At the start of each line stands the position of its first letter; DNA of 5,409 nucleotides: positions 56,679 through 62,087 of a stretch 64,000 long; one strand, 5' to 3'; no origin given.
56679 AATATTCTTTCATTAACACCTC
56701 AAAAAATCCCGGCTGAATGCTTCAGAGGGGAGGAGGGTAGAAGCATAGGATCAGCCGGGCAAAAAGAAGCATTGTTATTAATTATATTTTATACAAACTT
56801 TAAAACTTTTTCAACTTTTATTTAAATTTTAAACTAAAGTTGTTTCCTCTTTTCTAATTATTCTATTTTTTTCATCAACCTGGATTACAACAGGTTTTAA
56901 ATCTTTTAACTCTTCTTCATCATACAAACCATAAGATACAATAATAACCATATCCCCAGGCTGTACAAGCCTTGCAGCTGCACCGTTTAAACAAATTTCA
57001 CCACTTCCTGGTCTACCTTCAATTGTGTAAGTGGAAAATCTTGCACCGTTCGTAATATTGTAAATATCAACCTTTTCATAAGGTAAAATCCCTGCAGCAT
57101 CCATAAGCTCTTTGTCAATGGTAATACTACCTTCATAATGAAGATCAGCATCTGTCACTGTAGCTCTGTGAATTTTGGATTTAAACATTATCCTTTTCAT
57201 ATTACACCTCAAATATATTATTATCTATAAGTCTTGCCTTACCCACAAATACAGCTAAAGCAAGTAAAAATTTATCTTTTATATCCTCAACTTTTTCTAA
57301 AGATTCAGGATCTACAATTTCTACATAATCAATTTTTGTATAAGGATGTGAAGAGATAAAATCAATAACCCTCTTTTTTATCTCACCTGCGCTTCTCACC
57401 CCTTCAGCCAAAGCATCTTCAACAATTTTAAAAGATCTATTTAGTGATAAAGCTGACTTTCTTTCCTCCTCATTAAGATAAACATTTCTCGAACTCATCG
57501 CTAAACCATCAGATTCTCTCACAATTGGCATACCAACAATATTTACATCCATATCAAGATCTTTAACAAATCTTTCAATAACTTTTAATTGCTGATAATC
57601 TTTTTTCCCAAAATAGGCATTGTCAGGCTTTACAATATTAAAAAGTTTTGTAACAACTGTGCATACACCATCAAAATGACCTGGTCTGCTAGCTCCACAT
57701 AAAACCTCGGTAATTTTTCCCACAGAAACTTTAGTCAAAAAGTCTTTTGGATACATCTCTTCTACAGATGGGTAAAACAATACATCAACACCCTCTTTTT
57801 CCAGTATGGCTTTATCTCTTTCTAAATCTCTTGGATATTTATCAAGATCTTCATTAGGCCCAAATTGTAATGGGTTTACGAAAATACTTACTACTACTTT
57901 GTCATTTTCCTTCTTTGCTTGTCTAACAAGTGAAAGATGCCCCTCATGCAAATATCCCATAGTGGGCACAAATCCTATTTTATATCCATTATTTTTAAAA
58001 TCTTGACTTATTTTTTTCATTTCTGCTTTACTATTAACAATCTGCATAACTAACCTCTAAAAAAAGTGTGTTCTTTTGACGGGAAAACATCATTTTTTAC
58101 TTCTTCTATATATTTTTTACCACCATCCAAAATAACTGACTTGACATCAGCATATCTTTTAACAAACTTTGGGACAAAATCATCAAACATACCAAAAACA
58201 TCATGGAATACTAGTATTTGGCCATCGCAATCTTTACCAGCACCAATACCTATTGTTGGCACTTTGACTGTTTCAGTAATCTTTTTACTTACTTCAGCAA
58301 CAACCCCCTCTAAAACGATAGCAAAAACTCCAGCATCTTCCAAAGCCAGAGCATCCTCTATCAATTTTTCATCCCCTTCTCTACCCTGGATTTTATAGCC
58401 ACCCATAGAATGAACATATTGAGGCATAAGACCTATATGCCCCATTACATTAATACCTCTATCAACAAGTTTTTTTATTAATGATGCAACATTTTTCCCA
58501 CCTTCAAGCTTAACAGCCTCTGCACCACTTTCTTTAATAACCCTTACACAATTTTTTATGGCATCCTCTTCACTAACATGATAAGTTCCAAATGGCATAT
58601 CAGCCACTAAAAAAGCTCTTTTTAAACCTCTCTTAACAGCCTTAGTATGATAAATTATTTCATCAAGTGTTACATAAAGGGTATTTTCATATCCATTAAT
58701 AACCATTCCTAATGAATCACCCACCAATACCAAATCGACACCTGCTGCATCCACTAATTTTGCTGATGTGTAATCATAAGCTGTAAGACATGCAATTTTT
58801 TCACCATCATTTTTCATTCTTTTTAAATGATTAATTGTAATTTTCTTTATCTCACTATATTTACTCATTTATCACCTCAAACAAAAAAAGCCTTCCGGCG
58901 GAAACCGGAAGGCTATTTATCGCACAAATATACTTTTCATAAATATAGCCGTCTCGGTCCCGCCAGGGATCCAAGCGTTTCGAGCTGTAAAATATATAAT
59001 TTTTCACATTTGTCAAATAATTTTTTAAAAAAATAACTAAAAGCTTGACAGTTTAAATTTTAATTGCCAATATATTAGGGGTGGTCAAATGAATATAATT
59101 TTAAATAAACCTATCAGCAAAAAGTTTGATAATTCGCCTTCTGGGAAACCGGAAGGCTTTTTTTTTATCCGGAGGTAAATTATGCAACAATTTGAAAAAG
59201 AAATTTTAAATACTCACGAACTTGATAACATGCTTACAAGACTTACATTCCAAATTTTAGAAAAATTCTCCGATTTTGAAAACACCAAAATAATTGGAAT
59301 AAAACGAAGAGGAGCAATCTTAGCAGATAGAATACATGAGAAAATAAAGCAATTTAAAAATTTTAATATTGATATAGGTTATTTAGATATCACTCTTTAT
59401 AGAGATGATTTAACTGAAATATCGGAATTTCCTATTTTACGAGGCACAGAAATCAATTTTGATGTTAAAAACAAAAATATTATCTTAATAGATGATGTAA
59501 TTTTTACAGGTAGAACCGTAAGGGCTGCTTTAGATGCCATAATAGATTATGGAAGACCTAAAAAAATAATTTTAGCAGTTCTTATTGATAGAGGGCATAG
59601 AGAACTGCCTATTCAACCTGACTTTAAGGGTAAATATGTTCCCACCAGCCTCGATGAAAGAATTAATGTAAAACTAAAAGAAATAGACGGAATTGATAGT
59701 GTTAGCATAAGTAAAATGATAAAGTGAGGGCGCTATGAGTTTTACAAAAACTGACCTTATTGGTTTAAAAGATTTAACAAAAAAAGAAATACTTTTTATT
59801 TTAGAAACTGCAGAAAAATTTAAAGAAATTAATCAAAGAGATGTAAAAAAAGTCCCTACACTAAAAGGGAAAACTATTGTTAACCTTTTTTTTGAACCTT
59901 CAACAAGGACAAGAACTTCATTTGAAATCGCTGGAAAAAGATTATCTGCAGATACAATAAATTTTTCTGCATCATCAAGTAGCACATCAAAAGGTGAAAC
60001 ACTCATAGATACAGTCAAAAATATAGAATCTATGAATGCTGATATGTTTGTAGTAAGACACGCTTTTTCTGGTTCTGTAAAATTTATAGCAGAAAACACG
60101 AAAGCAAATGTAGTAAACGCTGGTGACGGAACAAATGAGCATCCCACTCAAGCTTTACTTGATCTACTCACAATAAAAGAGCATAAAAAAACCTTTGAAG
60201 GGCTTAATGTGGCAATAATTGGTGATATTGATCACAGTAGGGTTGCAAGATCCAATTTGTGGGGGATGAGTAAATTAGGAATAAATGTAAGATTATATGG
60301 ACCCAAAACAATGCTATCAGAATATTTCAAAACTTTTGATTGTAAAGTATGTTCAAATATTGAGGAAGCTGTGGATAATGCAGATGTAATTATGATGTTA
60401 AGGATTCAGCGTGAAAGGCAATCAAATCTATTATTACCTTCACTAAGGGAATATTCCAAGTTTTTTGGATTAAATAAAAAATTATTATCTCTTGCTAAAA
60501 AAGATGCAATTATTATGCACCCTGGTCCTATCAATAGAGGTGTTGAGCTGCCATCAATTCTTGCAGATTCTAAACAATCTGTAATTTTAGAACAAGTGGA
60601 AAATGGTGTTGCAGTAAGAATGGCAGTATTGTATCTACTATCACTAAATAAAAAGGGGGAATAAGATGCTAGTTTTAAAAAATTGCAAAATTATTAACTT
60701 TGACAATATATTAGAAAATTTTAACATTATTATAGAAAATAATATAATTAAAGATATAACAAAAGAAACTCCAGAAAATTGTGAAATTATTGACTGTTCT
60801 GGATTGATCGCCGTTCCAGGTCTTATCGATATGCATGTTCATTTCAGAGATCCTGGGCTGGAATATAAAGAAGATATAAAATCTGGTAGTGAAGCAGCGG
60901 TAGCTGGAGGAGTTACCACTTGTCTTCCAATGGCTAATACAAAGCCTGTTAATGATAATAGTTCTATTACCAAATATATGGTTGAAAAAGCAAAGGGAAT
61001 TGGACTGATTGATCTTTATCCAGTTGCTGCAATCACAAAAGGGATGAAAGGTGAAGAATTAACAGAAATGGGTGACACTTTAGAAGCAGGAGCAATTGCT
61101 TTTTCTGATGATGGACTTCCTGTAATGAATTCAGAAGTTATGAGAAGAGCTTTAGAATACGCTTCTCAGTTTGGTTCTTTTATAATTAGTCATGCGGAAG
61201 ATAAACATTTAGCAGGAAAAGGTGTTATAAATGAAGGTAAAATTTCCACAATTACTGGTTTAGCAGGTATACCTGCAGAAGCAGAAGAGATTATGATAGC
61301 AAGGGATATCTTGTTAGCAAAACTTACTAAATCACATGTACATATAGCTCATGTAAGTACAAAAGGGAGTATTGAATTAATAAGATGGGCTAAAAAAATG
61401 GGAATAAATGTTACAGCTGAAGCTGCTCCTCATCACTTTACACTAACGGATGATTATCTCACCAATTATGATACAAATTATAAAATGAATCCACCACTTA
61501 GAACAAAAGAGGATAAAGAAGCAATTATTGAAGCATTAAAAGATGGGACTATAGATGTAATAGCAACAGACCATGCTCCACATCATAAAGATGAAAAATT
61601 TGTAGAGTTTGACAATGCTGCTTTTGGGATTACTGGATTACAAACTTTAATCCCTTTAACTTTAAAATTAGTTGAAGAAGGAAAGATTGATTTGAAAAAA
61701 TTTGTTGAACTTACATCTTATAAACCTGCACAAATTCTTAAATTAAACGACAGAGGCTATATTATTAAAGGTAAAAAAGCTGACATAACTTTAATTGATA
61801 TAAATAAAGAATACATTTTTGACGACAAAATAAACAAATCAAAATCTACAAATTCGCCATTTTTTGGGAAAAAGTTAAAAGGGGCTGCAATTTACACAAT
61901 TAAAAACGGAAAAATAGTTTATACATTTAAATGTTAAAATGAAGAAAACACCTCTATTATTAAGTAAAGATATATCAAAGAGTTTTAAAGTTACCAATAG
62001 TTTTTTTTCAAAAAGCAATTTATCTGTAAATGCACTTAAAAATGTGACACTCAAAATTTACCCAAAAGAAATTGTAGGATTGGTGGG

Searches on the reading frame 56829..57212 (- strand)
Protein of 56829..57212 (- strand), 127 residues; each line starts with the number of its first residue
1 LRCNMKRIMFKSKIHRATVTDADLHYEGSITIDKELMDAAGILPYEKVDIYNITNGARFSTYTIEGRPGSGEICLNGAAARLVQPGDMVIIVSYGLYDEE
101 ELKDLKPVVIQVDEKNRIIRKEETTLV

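Call 72: search_protein_families(library=pfam, max_evalue=0.00001, proteins=[window:56829-57212:-])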
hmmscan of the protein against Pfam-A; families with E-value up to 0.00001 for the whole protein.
window:56829-57212:- (127 aa): 1 family
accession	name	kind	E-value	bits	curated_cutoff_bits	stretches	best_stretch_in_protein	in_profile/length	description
PF02261.22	Asp_decarbox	-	4.2e-54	181.8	25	1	5-118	1-114/115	Aspartate decarboxylase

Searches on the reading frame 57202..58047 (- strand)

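Call 72: search_protein_families(library=pfam, max_evalue=0.00001, proteins=[window:57202-58047:-])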
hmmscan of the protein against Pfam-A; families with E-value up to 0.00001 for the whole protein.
window:57202-58047:- (281 aa): 1 family
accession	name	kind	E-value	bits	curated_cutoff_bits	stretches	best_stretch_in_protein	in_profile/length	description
PF02569.21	Pantoate_ligase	-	5.4e-114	380.3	20.7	1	2-277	1-267/268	Pantoate-beta-alanine ligase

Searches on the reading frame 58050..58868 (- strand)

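Call 74: search_protein_families(library=pfam, max_evalue=0.001, proteins=[window:58050-58868:-])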
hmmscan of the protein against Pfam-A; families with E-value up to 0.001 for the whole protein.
window:58050-58868:- (272 aa): 2 families
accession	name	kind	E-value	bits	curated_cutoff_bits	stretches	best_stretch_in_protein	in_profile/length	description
PF02548.21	Pantoate_transf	-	4.7e-116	387.2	28.7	1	9-264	1-258/259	Ketopantoate hydroxymethyltransferase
PF13714.12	PEP_mutase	-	0.00047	20.2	31.5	1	15-126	1-109/240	Phosphoenolpyruvate phosphomutase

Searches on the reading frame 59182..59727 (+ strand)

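Call 74: search_protein_families(library=pfam, max_evalue=0.001, proteins=[window:59182-59727:+])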
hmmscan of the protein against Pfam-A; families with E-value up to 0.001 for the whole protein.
window:59182-59727:+ (181 aa): 3 families
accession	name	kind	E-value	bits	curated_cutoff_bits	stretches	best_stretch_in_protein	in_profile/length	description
PF00156.33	Pribosyltran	-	3.4e-21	75.6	26.3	1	6-153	3-151/158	Phosphoribosyl transferase domain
PF24390.1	PRTase-CE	-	1.7e-05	25.3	27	1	43-135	50-146/253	PRTase-CE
PF14681.12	UPRTase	-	6.8e-05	22.9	27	1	34-135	67-159/206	Uracil phosphoribosyltransferase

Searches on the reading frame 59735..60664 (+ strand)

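Call 74: search_protein_families(library=pfam, max_evalue=0.001, proteins=[window:59735-60664:+])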
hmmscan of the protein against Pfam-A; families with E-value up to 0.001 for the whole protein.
window:59735-60664:+ (309 aa): 2 families
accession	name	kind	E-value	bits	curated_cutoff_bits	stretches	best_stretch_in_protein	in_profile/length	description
PF02729.26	OTCace_N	-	2.6e-47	161.1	29.9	1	7-149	2-148/148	Aspartate/ornithine carbamoyltransferase, carbamoyl-P binding domain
PF00185.30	OTCace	-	1.6e-29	103.4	29.4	1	155-302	1-157/157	Aspartate/ornithine carbamoyltransferase, Asp/Orn binding domain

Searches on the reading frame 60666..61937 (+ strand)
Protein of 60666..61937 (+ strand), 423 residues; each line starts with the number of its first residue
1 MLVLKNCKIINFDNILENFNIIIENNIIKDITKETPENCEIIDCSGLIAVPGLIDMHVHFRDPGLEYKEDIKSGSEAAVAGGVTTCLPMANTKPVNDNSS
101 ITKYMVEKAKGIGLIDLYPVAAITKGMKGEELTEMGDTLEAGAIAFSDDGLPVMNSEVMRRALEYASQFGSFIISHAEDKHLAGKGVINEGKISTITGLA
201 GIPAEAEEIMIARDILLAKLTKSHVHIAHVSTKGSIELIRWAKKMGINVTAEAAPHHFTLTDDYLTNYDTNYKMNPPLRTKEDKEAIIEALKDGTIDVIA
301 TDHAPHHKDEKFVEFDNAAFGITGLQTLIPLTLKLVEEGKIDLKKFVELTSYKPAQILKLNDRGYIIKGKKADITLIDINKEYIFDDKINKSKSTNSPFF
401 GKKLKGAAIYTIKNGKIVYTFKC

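Call 74: search_protein_families(library=pfam, max_evalue=0.001, proteins=[window:60666-61937:+])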
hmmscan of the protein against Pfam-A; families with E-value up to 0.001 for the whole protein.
window:60666-61937:+ (423 aa): 4 families
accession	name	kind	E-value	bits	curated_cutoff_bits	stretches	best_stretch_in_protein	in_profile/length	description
PF01979.26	Amidohydro_1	-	2.4e-29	103.1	25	1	48-418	1-345/345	Amidohydrolase family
PF07969.17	Amidohydro_3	-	4.9e-14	53.1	29.7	1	286-419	358-472/472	Amidohydrolase family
PF12890.13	DHOase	-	8.2e-13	49.1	21.2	1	49-234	4-141/142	Dihydro-orotase-like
PF22643.2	NagA_N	-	4.3e-05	24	27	1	1-46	1-48/51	NagA composite domain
